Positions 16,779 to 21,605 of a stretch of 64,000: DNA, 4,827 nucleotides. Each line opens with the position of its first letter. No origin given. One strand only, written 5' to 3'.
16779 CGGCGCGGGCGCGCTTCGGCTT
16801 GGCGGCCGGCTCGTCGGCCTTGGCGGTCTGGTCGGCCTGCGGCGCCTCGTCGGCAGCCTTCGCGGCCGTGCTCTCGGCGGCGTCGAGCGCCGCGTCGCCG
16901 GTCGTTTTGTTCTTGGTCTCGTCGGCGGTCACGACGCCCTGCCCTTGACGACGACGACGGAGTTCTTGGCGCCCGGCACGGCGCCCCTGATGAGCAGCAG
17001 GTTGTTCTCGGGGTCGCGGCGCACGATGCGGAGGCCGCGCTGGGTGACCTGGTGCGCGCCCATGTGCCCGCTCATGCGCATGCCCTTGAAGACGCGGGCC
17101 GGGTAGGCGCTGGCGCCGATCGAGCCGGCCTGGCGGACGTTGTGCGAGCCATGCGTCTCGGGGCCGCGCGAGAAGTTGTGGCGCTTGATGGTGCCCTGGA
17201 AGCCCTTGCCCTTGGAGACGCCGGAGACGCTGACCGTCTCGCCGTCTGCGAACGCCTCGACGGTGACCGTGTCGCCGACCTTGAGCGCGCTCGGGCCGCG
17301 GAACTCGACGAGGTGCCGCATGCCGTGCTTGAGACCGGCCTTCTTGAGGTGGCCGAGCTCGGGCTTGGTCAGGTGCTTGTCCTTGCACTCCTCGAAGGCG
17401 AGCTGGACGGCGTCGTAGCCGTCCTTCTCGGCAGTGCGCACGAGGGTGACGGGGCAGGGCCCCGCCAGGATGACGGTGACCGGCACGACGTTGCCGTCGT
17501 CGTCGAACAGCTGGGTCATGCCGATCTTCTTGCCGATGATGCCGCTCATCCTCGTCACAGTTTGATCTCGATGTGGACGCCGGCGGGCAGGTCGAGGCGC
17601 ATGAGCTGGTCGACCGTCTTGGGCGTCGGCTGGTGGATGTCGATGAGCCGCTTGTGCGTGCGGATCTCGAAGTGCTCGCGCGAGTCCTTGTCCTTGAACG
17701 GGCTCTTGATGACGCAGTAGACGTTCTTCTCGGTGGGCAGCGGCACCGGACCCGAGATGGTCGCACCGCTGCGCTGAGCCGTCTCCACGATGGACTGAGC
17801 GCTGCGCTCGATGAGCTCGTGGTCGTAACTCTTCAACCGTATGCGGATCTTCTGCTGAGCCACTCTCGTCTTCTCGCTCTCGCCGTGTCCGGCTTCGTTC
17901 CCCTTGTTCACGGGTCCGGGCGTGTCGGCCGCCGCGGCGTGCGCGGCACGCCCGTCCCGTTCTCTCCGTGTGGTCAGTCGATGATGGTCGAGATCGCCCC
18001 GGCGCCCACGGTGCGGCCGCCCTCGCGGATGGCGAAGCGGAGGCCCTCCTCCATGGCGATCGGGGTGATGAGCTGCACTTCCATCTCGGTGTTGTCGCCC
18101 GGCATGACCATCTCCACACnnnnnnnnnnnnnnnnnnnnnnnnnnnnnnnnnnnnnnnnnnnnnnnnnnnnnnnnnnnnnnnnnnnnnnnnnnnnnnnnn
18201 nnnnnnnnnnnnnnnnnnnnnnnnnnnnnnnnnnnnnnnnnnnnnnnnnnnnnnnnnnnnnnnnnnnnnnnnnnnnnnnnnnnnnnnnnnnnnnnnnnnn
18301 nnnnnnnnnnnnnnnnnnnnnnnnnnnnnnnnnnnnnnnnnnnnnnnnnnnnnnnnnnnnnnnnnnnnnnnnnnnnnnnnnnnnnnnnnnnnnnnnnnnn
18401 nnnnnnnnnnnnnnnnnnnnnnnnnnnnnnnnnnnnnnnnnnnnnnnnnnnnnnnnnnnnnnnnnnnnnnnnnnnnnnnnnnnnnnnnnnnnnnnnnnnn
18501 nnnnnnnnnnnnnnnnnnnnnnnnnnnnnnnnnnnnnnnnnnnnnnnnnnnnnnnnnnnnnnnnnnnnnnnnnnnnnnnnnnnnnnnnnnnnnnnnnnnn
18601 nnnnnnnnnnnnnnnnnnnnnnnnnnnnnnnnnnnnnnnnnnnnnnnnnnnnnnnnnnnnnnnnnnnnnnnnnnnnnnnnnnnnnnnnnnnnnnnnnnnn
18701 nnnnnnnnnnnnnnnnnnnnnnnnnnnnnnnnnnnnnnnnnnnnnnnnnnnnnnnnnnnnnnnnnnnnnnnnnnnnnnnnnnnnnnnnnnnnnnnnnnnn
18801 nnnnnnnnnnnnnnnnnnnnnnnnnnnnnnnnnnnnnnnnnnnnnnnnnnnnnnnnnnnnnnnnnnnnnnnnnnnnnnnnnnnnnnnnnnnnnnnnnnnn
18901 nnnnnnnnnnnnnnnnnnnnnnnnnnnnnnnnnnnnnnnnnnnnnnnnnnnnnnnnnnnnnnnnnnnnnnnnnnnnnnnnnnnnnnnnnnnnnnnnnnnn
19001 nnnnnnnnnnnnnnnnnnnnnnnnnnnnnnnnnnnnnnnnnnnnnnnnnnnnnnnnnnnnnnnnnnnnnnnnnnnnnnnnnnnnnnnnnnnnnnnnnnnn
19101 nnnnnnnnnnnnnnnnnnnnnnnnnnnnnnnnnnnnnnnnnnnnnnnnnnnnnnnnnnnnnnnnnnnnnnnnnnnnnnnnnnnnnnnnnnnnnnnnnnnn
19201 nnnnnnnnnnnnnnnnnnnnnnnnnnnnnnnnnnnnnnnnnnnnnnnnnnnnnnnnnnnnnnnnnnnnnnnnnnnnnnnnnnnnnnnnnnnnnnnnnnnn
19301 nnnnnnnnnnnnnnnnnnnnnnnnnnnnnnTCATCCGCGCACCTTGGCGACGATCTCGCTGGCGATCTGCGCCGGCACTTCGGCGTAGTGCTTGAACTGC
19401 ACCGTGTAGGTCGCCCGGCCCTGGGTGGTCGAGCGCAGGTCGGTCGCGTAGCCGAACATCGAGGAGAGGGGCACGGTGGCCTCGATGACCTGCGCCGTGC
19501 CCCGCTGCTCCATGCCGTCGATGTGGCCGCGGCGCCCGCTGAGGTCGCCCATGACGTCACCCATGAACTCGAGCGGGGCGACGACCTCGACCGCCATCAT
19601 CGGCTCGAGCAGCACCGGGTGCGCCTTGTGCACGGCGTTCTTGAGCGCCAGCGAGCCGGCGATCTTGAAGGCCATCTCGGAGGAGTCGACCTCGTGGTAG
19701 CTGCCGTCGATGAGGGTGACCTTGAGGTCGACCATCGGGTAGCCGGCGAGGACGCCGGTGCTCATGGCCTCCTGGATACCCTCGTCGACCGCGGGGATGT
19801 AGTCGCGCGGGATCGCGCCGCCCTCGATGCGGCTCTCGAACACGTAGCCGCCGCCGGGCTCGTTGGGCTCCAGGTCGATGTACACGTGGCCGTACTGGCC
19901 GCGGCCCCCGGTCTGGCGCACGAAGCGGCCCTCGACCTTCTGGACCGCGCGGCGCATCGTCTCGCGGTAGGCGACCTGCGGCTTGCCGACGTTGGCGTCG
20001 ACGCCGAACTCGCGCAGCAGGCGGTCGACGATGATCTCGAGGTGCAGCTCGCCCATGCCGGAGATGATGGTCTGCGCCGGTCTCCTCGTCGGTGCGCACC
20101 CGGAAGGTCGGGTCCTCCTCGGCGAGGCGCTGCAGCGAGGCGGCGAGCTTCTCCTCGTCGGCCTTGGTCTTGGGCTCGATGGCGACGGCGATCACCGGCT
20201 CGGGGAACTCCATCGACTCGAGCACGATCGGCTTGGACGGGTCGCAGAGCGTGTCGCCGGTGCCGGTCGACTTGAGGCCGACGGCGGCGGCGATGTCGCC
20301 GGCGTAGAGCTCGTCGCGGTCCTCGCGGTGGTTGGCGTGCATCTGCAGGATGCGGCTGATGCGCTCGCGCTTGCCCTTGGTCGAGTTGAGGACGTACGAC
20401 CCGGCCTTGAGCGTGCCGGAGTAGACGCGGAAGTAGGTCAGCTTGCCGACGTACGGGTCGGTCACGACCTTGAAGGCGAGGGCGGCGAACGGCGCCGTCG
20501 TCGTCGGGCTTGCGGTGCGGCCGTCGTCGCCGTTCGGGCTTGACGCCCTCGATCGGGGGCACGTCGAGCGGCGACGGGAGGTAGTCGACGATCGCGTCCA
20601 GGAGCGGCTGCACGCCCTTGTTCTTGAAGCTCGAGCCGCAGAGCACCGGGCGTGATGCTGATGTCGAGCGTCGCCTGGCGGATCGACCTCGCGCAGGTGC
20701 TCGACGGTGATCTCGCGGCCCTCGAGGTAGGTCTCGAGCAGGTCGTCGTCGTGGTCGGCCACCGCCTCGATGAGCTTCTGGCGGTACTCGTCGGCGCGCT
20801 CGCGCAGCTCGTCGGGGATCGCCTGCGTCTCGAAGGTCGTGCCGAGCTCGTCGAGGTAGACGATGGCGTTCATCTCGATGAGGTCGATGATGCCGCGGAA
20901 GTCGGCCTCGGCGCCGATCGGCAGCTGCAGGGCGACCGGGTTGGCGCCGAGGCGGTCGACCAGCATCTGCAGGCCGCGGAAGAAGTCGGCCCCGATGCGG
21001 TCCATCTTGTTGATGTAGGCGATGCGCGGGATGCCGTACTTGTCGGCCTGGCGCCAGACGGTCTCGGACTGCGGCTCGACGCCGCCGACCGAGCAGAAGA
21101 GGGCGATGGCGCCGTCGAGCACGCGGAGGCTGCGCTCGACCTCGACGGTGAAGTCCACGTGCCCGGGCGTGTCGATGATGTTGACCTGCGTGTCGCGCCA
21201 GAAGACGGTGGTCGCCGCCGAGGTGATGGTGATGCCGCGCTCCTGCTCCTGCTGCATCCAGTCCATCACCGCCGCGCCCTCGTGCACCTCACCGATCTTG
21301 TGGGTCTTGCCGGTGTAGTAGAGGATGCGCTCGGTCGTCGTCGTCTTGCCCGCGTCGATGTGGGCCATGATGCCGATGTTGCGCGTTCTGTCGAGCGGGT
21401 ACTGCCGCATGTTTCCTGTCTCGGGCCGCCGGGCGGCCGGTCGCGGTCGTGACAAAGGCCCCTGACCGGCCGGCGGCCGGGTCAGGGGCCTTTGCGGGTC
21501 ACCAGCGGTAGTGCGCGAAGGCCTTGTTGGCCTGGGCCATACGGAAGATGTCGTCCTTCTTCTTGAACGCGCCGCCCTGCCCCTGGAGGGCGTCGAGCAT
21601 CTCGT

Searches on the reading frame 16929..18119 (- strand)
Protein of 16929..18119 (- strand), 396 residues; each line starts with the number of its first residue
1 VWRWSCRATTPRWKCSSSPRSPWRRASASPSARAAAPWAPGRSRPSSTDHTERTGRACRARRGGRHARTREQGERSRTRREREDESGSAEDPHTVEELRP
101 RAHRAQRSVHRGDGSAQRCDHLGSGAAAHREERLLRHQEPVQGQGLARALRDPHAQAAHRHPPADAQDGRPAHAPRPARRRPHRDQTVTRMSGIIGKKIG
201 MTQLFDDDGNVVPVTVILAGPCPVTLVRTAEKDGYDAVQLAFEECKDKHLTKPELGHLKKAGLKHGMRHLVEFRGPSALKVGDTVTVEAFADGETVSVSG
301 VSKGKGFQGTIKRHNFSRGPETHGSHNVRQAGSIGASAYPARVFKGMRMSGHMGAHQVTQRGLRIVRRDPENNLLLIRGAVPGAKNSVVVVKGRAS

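Call 73: search_protein_families(library=ncbifam, proteins=[window:16929-18119:-], max_evalue=1e-10)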
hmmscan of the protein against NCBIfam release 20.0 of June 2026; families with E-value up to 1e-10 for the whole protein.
window:16929-18119:- (396 aa): 3 families
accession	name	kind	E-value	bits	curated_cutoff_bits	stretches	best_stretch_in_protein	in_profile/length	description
TIGR03625.1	L3_bact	equivalog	2.2e-80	269.3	142.9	1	193-392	1-202/202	50S ribosomal protein L3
TIGR03626.1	L3_arch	equivalog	1.3e-15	57.1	308.7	1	282-377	180-276/331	50S ribosomal protein L3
NF003261.0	PRK04231.1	equivalog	1.7e-13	50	341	1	281-371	187-278/342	50S ribosomal protein L3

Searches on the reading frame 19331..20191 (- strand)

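Call 73: search_protein_families(library=ncbifam, proteins=[window:19331-20191:-], max_evalue=1e-10)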
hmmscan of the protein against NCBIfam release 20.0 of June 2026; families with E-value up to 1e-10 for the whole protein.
window:19331-20191:- (286 aa): 15 families
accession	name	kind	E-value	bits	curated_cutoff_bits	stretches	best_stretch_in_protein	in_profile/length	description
TIGR00484.1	EF-G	equivalog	6e-122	408.1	659.4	1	39-284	445-689/691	elongation factor G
NF009381.0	PRK12740.1-5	subfamily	3.1e-109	366.3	583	1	39-283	442-684/692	elongation factor G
NF009891.0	PRK13351.1-1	equivalog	1.6e-85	288.1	597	1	38-284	431-677/681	elongation factor G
NF009379.0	PRK12740.1-3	equivalog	4.5e-83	280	513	1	39-283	424-669/674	elongation factor G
NF009377.1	PRK12740.1-1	equivalog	3e-76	257.3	890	1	39-280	457-698/700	elongation factor G-like protein EF-G2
NF058620.1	EFG2_Bacteroid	exception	1.7e-58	198.6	1000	2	113-282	540-709/717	elongation factor G2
TIGR00490.1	aEF-2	equivalog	3.3e-41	141.2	738.45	1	137-285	562-712/720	elongation factor EF-2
NF012153.1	tet_protect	equivalog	1.9e-29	102.4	775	1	40-269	389-614/614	tetracycline resistance ribosomal protection protein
NF000120.3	47473_otr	exception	5e-23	81.5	900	1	40-262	387-606/608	tetracycline resistance ribosomal protection protein Otr(A)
NF033148.1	tet_protect_M_W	exception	4.5e-18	64.9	1100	1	41-273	386-614/639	TetM/TetW/TetO/TetS family tetracycline resistance ribosomal protection protein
NF012155.1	tet_protect_M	exception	1.4e-15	56.5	1420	1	41-270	386-611/639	tetracycline resistance ribosomal protection protein Tet(M)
TIGR01394.1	TypA_BipA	equivalog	2.4e-15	55.8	757.3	0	192-277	390-476/594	translational GTPase TypA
NF012154.0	tet_protect_Q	exception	1.4e-13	50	1425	1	44-269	390-611/638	tetracycline resistance ribosomal protection protein Tet(Q)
TIGR01393.1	lepA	equivalog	1.2e-11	43.7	533.9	0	141-270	356-476/595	translation elongation factor 4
NF009892.0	PRK13351.1-3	equivalog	1.3e-11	43.6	640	1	39-263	388-608/623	elongation factor G-like protein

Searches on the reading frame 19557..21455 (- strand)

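Call 73: search_protein_families(library=ncbifam, proteins=[window:19557-21455:-], max_evalue=1e-10)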
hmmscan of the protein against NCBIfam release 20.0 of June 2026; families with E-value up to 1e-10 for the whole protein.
window:19557-21455:- (632 aa): 25 families
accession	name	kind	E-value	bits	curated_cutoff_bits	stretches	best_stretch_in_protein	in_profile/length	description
TIGR00484.1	EF-G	equivalog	2.7e-187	624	659.4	1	17-460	3-445/691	elongation factor G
NF009381.0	PRK12740.1-5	subfamily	3.2e-116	389.4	583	1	16-460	1-442/692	elongation factor G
NF058620.1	EFG2_Bacteroid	exception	1.5e-78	264.9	1000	1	16-457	1-435/717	elongation factor G2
NF012153.1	tet_protect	equivalog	2.4e-71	240.8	775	2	26-255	2-205/614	tetracycline resistance ribosomal protection protein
NF009377.1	PRK12740.1-1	equivalog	2.6e-70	237.6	890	1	22-460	11-457/700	elongation factor G-like protein EF-G2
NF009891.0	PRK13351.1-1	equivalog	3.3e-62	211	597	1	16-460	1-432/681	elongation factor G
NF009379.0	PRK12740.1-3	equivalog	2.2e-59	201.7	513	2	23-249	7-231/674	elongation factor G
TIGR00490.1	aEF-2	equivalog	1.3e-58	198.8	738.45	2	21-155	16-152/720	elongation factor EF-2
NF000120.3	47473_otr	exception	2.3e-55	188.3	900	1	24-177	2-155/608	tetracycline resistance ribosomal protection protein Otr(A)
NF001964.0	PRK00741.1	equivalog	4.6e-51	173.8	473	1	21-222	9-215/529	peptide chain release factor 3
TIGR01394.1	TypA_BipA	equivalog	1.5e-50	172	757.3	2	25-161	2-136/594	translational GTPase TypA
NF033148.1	tet_protect_M_W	exception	3.3e-49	167.8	1100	1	26-175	5-154/639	TetM/TetW/TetO/TetS family tetracycline resistance ribosomal protection protein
NF012154.0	tet_protect_Q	exception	1.4e-43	149.2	1425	1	26-160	5-139/638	tetracycline resistance ribosomal protection protein Tet(Q)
NF012155.1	tet_protect_M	exception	1e-42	146.2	1420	1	26-174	5-153/639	tetracycline resistance ribosomal protection protein Tet(M)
TIGR00503.1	prfC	equivalog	4.9e-40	137.4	466.95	1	21-212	8-201/527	peptide chain release factor 3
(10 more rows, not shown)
